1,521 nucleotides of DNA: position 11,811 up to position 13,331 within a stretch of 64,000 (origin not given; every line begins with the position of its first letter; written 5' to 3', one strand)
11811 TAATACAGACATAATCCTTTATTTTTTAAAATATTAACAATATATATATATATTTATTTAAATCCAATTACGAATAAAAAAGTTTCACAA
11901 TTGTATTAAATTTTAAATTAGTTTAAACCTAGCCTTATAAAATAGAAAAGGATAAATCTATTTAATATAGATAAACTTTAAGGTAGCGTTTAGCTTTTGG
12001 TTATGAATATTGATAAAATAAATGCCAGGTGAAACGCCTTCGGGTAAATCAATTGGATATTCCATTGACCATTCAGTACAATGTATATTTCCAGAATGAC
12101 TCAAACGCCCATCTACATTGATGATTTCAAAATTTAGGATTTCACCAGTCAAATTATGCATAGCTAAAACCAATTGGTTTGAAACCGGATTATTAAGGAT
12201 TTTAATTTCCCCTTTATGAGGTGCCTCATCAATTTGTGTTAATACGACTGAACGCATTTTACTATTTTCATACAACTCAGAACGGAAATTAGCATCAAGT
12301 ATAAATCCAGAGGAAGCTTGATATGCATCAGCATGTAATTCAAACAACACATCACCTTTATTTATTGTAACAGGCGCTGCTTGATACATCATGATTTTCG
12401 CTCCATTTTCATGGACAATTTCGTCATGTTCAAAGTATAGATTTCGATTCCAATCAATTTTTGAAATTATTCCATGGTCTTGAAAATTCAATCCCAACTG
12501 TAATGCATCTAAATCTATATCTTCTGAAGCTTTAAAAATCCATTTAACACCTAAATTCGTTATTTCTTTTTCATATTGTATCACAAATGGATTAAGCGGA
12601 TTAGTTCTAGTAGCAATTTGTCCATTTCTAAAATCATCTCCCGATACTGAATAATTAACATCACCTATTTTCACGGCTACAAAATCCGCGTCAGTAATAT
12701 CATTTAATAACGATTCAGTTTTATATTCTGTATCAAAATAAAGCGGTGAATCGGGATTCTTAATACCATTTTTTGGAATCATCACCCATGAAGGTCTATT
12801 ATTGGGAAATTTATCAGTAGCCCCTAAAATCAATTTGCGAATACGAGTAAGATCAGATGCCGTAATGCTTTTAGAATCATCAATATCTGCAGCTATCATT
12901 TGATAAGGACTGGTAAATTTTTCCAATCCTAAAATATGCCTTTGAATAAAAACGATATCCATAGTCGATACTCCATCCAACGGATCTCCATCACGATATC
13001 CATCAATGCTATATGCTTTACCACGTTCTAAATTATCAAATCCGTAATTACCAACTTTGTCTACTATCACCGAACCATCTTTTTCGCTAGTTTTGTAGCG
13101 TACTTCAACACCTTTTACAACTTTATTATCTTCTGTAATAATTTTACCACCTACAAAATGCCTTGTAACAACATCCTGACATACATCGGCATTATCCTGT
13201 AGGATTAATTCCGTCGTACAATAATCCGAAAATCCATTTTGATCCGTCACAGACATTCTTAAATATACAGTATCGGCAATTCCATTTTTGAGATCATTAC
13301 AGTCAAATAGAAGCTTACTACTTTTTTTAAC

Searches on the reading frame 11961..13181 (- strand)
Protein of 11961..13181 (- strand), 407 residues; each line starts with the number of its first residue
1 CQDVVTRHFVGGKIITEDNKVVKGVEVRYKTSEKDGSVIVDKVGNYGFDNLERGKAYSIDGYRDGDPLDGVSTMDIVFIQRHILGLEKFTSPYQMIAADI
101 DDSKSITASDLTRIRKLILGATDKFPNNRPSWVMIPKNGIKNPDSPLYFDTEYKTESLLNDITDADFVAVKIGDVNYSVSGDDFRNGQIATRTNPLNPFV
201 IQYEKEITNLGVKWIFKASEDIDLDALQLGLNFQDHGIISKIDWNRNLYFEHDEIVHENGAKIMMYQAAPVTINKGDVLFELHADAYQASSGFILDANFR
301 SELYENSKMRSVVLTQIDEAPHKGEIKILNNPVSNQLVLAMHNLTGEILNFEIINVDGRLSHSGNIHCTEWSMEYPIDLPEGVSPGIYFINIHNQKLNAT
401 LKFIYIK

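Call 7: search_protein_families(library=pfam, proteins=[window:11961-13181:-], max_evalue=1)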
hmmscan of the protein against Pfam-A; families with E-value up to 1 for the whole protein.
window:11961-13181:- (407 aa): 5 families
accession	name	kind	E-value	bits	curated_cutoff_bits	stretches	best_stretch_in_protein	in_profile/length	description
PF18962.6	Por_Secre_tail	-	0.00023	21.8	27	1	331-404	4-74/75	Secretion system C-terminal sorting domain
PF00404.24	Dockerin_1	-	0.0007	20.2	22.9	1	71-119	10-57/57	Dockerin type I domain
PF17210.9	SdrD_B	-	0.018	15.7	29.7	1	18-59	20-62/112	SdrD B-like domain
PF13620.12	CarboxypepD_reg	-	0.047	14.5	32.3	1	11-57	3-50/82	Carboxypeptidase regulatory-like domain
PF20254.3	DMFA2_C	-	0.28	11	27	1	362-396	37-71/374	N,N-dimethylformamidase beta subunit-like, C-terminal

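Call 8: search_protein_families(library=ncbifam, proteins=[window:11961-13181:-], max_evalue=1)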
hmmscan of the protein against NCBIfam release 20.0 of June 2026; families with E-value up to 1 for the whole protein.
window:11961-13181:- (407 aa): 3 families
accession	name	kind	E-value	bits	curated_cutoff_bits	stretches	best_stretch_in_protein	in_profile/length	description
TIGR04183.1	Por_Secre_tail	domain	1.5e-05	24.8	23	1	331-404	4-70/72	T9SS type A sorting domain-containing protein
NF038113.1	T9SSA_dep_M36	equivalog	0.037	12.1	885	1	317-404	785-867/869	T9SS-dependent M36 family metallopeptidase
NF004769.0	PRK06107.1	equivalog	0.11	11.2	617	1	236-277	77-118/402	aspartate transaminase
